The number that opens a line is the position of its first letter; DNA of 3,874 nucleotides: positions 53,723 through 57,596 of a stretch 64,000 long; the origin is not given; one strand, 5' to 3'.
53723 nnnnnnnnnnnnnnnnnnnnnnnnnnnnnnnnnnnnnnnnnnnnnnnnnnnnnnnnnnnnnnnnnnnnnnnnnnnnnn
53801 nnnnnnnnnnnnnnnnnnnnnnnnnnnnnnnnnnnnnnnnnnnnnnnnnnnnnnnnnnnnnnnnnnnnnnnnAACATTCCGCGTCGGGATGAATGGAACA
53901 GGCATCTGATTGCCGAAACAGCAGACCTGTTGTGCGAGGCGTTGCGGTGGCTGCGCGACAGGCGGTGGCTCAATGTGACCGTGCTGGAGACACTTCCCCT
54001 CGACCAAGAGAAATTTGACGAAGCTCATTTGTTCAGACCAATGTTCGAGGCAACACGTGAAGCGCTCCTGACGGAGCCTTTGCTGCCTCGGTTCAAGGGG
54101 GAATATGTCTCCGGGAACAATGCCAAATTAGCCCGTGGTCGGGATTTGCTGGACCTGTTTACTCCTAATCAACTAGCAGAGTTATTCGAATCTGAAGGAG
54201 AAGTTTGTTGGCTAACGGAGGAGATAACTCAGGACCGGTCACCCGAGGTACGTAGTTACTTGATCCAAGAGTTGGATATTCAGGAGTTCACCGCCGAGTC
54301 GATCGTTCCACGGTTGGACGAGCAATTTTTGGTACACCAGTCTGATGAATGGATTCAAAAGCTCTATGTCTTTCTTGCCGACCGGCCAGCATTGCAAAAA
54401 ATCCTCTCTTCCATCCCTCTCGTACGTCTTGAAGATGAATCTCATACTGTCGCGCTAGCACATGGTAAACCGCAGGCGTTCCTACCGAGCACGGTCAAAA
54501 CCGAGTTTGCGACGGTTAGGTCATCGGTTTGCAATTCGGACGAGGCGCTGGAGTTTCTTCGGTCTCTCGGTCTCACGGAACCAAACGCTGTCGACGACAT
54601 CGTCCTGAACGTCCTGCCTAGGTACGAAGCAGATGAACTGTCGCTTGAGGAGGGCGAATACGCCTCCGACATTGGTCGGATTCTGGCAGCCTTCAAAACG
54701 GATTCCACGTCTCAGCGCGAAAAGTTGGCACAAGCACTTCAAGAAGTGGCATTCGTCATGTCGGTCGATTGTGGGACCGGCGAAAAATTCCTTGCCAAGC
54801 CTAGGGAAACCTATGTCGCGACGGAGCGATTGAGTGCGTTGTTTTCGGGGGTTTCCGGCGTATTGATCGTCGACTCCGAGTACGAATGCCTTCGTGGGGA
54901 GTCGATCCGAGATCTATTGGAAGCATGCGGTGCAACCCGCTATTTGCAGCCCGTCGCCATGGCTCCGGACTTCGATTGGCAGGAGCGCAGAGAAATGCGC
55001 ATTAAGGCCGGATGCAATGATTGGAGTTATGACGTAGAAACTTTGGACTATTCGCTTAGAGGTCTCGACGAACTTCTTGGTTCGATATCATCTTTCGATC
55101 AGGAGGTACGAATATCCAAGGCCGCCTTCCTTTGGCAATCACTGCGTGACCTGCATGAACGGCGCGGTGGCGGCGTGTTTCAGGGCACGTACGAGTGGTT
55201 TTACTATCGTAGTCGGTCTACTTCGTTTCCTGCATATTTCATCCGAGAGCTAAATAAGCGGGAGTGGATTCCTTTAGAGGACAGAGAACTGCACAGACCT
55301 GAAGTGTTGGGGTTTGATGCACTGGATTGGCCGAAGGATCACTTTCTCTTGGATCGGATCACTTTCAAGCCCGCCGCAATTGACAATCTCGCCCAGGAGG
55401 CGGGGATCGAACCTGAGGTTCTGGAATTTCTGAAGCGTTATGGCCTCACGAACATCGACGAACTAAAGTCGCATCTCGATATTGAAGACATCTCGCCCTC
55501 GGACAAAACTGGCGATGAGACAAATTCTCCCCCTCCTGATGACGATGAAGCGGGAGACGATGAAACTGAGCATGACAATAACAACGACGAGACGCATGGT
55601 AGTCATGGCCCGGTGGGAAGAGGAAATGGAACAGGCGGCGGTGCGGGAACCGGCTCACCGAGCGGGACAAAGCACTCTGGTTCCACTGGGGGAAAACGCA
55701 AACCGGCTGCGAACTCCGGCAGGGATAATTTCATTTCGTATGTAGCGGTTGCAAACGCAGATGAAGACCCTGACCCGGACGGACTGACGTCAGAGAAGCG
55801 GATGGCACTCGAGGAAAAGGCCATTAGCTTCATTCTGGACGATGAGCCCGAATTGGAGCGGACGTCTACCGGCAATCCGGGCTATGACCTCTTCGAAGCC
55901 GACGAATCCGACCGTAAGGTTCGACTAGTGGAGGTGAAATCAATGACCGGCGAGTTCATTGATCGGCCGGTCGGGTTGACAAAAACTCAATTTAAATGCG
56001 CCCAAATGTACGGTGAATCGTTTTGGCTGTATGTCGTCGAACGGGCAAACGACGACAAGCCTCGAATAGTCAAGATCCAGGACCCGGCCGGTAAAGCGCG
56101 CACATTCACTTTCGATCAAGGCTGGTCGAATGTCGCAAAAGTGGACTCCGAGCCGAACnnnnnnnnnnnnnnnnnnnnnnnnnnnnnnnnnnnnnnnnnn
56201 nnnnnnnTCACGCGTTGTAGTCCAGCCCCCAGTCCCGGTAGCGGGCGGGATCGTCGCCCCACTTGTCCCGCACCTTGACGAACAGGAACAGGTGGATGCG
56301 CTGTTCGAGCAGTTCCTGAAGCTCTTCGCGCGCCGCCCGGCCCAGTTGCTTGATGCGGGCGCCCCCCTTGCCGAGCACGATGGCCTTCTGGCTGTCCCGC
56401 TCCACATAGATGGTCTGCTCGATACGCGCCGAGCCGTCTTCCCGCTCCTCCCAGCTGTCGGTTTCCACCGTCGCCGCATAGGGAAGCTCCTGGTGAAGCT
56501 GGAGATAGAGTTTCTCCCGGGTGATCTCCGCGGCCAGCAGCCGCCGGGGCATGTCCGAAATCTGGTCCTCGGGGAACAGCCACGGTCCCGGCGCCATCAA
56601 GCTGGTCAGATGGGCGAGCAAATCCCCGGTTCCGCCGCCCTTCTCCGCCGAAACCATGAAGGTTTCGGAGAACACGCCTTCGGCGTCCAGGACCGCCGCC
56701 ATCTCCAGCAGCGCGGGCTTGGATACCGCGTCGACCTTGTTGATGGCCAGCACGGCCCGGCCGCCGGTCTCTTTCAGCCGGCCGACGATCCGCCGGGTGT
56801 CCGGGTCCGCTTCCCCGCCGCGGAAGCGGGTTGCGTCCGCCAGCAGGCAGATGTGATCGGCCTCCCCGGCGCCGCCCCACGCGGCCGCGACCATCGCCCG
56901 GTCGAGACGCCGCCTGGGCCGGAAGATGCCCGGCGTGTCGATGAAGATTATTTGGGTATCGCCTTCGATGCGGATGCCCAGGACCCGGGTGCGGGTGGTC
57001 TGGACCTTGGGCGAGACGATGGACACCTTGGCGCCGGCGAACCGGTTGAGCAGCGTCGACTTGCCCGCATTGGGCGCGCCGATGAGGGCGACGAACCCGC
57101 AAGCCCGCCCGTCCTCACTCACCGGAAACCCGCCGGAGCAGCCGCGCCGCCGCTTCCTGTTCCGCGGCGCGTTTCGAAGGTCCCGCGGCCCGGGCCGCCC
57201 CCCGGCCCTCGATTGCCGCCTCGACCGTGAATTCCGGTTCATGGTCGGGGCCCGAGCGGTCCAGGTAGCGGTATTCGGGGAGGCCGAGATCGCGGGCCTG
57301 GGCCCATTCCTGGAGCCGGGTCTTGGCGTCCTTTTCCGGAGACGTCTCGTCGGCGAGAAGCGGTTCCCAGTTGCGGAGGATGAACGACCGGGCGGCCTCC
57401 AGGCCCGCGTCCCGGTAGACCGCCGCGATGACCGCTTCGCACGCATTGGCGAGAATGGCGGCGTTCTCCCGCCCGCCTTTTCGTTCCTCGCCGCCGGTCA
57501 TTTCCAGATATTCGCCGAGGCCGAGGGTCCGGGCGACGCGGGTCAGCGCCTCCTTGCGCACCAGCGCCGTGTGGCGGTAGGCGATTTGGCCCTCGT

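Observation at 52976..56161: Orphan 1061-aa sacsin/MORC-like GHKL ATPase fused to a DUF3883-type PD-(D/E)xK nuclease: candidate single-polypeptide defence/conflict system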

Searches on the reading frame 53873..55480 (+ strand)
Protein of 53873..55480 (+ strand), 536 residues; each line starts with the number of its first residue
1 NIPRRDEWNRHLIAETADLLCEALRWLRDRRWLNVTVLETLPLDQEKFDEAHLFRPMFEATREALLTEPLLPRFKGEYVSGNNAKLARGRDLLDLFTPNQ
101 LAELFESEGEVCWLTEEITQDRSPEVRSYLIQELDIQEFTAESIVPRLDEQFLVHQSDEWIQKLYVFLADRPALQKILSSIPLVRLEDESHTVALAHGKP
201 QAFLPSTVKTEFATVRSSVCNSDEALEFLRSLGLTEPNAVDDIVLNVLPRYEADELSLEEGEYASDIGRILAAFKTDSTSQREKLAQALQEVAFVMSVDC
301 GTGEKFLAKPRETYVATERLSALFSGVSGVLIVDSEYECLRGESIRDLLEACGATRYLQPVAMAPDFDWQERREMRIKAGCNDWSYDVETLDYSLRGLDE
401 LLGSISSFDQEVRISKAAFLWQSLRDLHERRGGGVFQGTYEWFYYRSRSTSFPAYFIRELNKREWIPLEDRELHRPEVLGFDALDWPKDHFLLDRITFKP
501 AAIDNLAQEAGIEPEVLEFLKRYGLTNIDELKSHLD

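Call 67: search_protein_families(library=padloc, proteins=[window:54176-55480:+], max_evalue=0.001)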
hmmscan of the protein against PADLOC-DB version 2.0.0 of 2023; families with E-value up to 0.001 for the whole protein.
window:54176-55480:+ (435 aa): 1 family
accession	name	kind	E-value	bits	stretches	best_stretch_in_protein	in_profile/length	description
PDLC03968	TmtA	-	3.2e-06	23.1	1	38-378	476-852/1486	-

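Call 68: search_protein_families(library=pfam, proteins=[window:53873-55480:+], max_evalue=1)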
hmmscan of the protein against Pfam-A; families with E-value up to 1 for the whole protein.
window:53873-55480:+ (536 aa): 0 families

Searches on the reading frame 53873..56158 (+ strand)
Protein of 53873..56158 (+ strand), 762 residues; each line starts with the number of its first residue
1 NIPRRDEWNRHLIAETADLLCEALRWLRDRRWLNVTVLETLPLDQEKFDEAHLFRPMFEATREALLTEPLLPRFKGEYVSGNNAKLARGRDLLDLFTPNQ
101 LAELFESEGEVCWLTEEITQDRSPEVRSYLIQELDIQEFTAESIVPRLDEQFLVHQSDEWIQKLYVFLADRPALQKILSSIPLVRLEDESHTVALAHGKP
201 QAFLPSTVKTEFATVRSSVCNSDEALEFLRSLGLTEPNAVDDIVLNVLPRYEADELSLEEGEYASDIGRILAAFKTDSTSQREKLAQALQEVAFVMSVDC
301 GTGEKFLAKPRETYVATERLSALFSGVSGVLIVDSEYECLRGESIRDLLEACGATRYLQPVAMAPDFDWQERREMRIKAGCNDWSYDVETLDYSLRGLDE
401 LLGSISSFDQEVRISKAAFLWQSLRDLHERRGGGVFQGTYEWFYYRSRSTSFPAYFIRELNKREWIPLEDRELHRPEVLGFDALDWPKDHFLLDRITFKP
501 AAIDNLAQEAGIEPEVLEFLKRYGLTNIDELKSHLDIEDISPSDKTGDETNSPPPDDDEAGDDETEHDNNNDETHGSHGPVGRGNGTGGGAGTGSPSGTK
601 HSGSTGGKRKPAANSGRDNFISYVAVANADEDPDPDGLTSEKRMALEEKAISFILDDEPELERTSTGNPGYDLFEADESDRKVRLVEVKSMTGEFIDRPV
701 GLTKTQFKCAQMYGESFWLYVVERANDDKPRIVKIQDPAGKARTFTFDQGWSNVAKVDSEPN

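Call 76: predict_structure(alignment_id=A3)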
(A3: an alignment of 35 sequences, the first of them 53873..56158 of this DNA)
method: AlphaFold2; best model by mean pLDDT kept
length: 762 residues; sequences in the alignment: 35
mean_pLDDT: 79.4   pTM: 0.54
mean pLDDT of the five models: 79.4, 78.8, 78.1, 77.8, 76.5
residues with pLDDT >= 90: 342; 70-90: 247; 50-70: 75; < 50: 98
segments of 3 or more residues with pLDDT < 50: 540-632, 760-762
pLDDT, mean of each block of 10 residues (from residue 1): 64 87 93 87 75 83 91 87 81 85 80 76 84 87 92 95 93 89 95 91 88 92 93 92 91 79 93 92 94 94 93 94 95 94 94 94 87 84 66 94 93 94 95 91 79 94 89 88 89 90 64 61 57 57 36 36 32 34 31 33 31 29 35 65 89 93 83 91 93 80 86 93 89 90 68 68 36
secondary structure, 60 per line:
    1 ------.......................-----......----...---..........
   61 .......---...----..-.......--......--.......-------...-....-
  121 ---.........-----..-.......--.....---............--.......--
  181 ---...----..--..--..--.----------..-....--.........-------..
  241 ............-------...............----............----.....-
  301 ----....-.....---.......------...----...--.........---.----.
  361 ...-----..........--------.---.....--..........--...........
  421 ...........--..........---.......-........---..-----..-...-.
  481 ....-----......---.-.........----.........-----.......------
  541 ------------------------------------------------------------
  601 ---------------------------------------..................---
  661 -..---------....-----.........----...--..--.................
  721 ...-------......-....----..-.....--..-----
elements in order (helices of 4 or more, strands of 3 or more residues): H7-29 H35-40 H51-67 E71-73 E84-87 H90-95 H98-104 E112-114 H116-119 H124-132 H141-147 H150-154 H158-169 H172-178 E184-186 H217-220 H223-231 H239-252 H260-274 H279-290 E295-299 E305-308 H318-324 E331-333 H343-351 E360-363 H369-378 E391-395 H398-407 H410-431 E437-443 E447-453 H455-462 H481-484 H490-495 H501-509 H514-522 H528-534 H640-657 E673-676 E682-690 H704-716 E717-723 E731-736 H738-741 H749-753

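Call 79: fold_search(model_id=the predicted structure, library=pdb)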
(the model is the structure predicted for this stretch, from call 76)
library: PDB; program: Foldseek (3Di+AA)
matches with E <= 10: 544; with E <= 0.001: 0
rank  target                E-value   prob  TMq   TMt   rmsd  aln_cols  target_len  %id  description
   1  9qcc_Q                1.7e-02  0.99  0.11  0.19   9.8       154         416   14  Activated XauSPARDA filament assembly with bound dsDNA substrate (released 2025-12-17)
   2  9qcc_A                2.0e-02  1.00  0.11  0.20  10.2       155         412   14  Activated XauSPARDA filament assembly with bound dsDNA substrate (released 2025-12-17)
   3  2g3w_B                2.2e-02  0.72  0.08  0.25  13.5       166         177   13  The Crystal Structure of YaeQ Protein from Xanthomonas axonopodis pv. citri (released 2007-02-27)
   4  2g3w_A                3.2e-02  0.77  0.09  0.28  13.4       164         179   12  The Crystal Structure of YaeQ Protein from Xanthomonas axonopodis pv. citri (released 2007-02-27)
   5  9qcc_M                4.2e-02  0.98  0.11  0.19   7.6       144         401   16  Activated XauSPARDA filament assembly with bound dsDNA substrate (released 2025-12-17)
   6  5ife_C                9.8e-02  0.10  0.07  0.06  25.6       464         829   10  Crystal structure of the human SF3b core complex (released 2016-10-26)
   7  1f0o_B                1.9e-01  0.89  0.11  0.42   4.7       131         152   12  PVUII ENDONUCLEASE/COGNATE DNA COMPLEX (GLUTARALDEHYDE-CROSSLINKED CRYSTAL) AT PH 7.5 WITH TWO CALCIUM IONS AT EACH AC (released 2000-11-06)
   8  9vx6_P                2.1e-01  0.87  0.12  0.21   6.6       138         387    9  Helical structure of gRNA-tDNA SPARDA complex (released 2026-01-14)
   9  7lvv_D                2.2e-01  0.23  0.08  0.27   9.3       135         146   16  cryoEM structure DrdV-DNA complex (released 2021-03-17)
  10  7evn_C                2.2e-01  0.07  0.10  0.10  28.7       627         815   10  The cryo-EM structure of the DDX42-SF3b complex (released 2022-08-03)
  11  8a4c_A                2.4e-01  0.54  0.09  0.26   7.5       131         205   11  Structure of human Rep15:Rab3B complex. (released 2022-08-10)
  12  2ot9                  2.4e-01  0.44  0.08  0.29  11.7       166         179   10  Crystal structure of YaeQ protein from Pseudomonas syringae (released 2007-03-13)
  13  8a22_AN               2.4e-01  0.12  0.07  0.10  18.0       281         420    8  Structure of the mitochondrial ribosome from Polytomella magna (released 2022-11-16)
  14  9vx6_T                2.6e-01  0.90  0.12  0.21   5.3       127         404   12  Helical structure of gRNA-tDNA SPARDA complex (released 2026-01-14)
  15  7tcb_C                3.0e-01  0.28  0.08  0.25  14.2       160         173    9  Crystal Structure of the YaeQ Family Protein VPA0551 from Vibrio parahaemolyticus (released 2022-01-05)
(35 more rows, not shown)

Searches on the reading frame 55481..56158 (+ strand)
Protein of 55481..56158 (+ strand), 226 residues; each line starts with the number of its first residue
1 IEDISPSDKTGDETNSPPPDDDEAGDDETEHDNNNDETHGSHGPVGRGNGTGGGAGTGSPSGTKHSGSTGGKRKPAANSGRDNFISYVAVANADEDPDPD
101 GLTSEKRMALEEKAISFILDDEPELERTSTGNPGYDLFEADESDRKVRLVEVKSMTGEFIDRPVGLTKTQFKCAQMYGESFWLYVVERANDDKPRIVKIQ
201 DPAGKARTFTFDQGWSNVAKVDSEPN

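Call 67: search_protein_families(library=padloc, proteins=[window:55481-56158:+], max_evalue=0.001)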
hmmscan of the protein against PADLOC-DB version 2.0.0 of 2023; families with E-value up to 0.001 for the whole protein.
window:55481-56158:+ (226 aa): 7 families
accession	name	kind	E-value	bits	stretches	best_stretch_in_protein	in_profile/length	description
PDLC03969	TmtA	-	2e-43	146.3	1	9-224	1290-1508/1563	-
PDLC03966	TmtA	-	3.4e-29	99.4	1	28-223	1457-1649/1655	-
PDLC03965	TmtA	-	8.5e-16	55.1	1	32-217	1165-1355/1370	-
PDLC03964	TmtA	-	1.1e-08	31.6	1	13-210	1349-1524/1538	-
PDLC03972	TmtA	-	2.1e-06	24.1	1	132-204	1217-1286/1302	-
PDLC03967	TmtA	-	3.6e-06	23.6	1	114-194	902-983/1063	-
PDLC03968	TmtA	-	9.2e-05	18.2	1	43-206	1315-1457/1486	-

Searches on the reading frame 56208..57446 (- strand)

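Call 3: search_protein_families(library=pfam, proteins=[window:56208-57446:-], max_evalue=0.1)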
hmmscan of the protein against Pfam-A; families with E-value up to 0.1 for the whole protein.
window:56208-57446:- (412 aa): 13 families
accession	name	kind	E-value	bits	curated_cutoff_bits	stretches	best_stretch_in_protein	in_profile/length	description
PF01926.29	MMR_HSR1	-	5.6e-20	72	21.9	1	119-237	2-113/113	50S ribosome-binding GTPase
PF07650.23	KH_2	-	1.4e-18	66.9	22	1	320-396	1-77/78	KH domain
PF02421.24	FeoB_N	-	3.9e-09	36.6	27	1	119-244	3-121/156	Ferrous iron transport protein B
PF03193.22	RsgA_GTPase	-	6.3e-06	26.6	30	1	118-174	108-168/174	RsgA GTPase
PF00009.33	GTP_EFTU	-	1.1e-05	25.6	26.5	1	161-283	66-185/188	Elongation factor Tu GTP binding domain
PF00350.29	Dynamin_N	-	2e-05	25.1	27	1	119-155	1-37/168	Dynamin family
PF13401.12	AAA_22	-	8.4e-05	23.3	27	1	115-254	4-109/130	AAA domain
PF13521.12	AAA_28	-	0.0011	19.6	27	1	119-146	2-29/164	AAA domain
PF10662.15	PduV-EutP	-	0.0021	18.3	21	1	119-280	4-141/143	Ethanolamine utilisation - propanediol utilisation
PF19993.5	DO-GTPase2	-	0.0059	16.7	27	0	118-133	2-17/226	Double-GTPase 2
PF04548.22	AIG1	-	0.034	13.9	27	1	120-182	4-67/212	AIG1 family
PF13191.12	AAA_16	-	0.037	15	32.6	0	112-137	21-45/167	AAA ATPase domain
PF02492.25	cobW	-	0.051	13.6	20.7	0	162-248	82-163/180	CobW/HypB/UreG, nucleotide-binding domain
